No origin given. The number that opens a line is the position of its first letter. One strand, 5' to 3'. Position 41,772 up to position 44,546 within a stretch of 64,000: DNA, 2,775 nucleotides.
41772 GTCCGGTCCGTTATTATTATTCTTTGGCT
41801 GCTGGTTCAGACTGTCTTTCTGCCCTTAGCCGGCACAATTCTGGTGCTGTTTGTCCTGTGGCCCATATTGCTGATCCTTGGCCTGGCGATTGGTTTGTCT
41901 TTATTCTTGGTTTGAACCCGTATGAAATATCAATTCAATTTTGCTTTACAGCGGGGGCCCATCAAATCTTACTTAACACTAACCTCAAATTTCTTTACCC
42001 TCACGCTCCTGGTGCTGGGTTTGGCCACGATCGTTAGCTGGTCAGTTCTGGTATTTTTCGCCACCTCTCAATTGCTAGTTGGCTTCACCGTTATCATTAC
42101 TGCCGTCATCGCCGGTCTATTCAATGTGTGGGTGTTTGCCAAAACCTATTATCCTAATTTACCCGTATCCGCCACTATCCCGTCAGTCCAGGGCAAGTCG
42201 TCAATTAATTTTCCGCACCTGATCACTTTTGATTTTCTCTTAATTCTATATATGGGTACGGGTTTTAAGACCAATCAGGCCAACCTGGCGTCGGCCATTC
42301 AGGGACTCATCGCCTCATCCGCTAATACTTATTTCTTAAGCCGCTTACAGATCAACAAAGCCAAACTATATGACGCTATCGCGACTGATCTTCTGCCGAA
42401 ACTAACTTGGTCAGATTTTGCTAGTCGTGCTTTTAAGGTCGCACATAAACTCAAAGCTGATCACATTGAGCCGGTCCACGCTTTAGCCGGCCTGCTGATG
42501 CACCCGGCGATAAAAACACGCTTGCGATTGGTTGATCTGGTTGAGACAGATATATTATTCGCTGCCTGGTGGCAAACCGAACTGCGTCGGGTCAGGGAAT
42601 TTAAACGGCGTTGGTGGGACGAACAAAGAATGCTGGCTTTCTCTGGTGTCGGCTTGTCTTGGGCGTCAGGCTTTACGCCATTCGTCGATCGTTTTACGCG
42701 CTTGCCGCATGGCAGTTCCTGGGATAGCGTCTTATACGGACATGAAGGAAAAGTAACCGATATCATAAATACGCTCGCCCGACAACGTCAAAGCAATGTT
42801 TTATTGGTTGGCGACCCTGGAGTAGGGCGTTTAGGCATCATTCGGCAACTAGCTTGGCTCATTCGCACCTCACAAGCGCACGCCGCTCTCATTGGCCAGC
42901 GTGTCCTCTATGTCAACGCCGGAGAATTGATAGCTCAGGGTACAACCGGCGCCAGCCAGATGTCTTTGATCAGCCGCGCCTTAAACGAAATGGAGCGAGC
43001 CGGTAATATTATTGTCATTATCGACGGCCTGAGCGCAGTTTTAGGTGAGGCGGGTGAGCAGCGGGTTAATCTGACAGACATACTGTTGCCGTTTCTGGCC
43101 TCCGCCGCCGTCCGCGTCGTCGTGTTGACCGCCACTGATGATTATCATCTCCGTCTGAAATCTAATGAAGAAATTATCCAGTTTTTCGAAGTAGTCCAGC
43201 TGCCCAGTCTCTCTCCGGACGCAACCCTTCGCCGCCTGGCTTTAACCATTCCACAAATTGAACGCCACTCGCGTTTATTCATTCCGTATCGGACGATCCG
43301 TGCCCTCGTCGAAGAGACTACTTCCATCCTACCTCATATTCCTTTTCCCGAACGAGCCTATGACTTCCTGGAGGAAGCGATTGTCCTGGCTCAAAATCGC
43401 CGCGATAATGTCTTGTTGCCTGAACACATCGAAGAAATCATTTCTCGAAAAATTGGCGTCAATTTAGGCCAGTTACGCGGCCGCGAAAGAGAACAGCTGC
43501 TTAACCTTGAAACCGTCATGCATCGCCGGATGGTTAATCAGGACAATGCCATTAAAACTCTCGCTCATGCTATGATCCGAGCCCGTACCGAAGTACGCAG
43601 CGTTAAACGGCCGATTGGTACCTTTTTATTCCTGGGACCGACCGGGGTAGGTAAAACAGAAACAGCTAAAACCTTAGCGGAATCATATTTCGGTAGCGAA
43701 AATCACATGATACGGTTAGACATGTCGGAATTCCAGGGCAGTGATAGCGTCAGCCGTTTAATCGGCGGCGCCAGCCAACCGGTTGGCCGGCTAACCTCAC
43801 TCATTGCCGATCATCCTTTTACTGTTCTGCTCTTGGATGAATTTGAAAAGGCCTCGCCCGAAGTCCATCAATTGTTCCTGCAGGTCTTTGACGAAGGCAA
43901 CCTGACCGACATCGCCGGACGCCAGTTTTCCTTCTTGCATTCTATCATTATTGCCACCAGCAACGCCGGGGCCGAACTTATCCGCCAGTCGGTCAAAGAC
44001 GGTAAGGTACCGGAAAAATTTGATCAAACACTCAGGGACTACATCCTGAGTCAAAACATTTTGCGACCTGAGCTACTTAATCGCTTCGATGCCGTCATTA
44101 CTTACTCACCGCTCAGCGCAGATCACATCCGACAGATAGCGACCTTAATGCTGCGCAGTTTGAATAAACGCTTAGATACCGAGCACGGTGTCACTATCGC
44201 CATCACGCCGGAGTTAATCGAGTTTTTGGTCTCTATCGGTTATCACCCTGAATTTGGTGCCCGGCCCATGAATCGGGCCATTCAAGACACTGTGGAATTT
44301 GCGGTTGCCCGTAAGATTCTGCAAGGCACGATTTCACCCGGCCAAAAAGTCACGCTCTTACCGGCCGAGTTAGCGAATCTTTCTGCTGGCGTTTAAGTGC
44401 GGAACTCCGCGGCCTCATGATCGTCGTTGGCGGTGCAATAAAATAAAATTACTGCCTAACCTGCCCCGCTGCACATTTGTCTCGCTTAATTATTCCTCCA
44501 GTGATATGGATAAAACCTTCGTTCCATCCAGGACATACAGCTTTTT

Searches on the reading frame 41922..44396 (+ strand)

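Call 15: search_protein_families(library=pfam, proteins=[window:41922-44396:+])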
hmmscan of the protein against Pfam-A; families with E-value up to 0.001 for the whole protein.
window:41922-44396:+ (824 aa): 11 families
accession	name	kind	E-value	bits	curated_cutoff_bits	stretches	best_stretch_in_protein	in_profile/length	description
PF07724.20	AAA_2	-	6.3e-41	140.6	27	1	563-724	1-165/166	AAA domain (Cdc48 subfamily)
PF10431.15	ClpB_D2-small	-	2.6e-23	82.3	21.9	1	731-811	1-80/81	C-terminal, D2-small domain, of ClpB protein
PF00004.35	AAA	-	3e-14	54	21.2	2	569-682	2-110/131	ATPase family associated with various cellular activities (AAA)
PF07728.20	AAA_5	-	1.2e-08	35.5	22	1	568-666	2-100/139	AAA domain (dynein-related subfamily)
PF00158.32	Sigma54_activat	-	3.3e-06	27.3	20.2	1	549-683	6-144/168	Sigma-54 interaction domain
PF13191.12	AAA_16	-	2.4e-05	25.3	32.6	0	278-321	12-55/167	AAA ATPase domain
PF20720.3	nSTAND3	-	0.00015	21.9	27.2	0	569-599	21-51/155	Novel STAND NTPase 3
PF12775.13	AAA_7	-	0.00021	21.3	25.8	0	567-614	35-82/181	P-loop containing dynein motor region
PF13401.12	AAA_22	-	0.00042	21.1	27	0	569-657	9-109/130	AAA domain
PF01695.23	IstB_IS21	-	0.00048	20.1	24.1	0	288-368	90-160/238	IstB-like ATP binding protein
PF05621.17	TniB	-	0.0007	19.5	22.4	0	279-429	24-186/189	Bacterial TniB protein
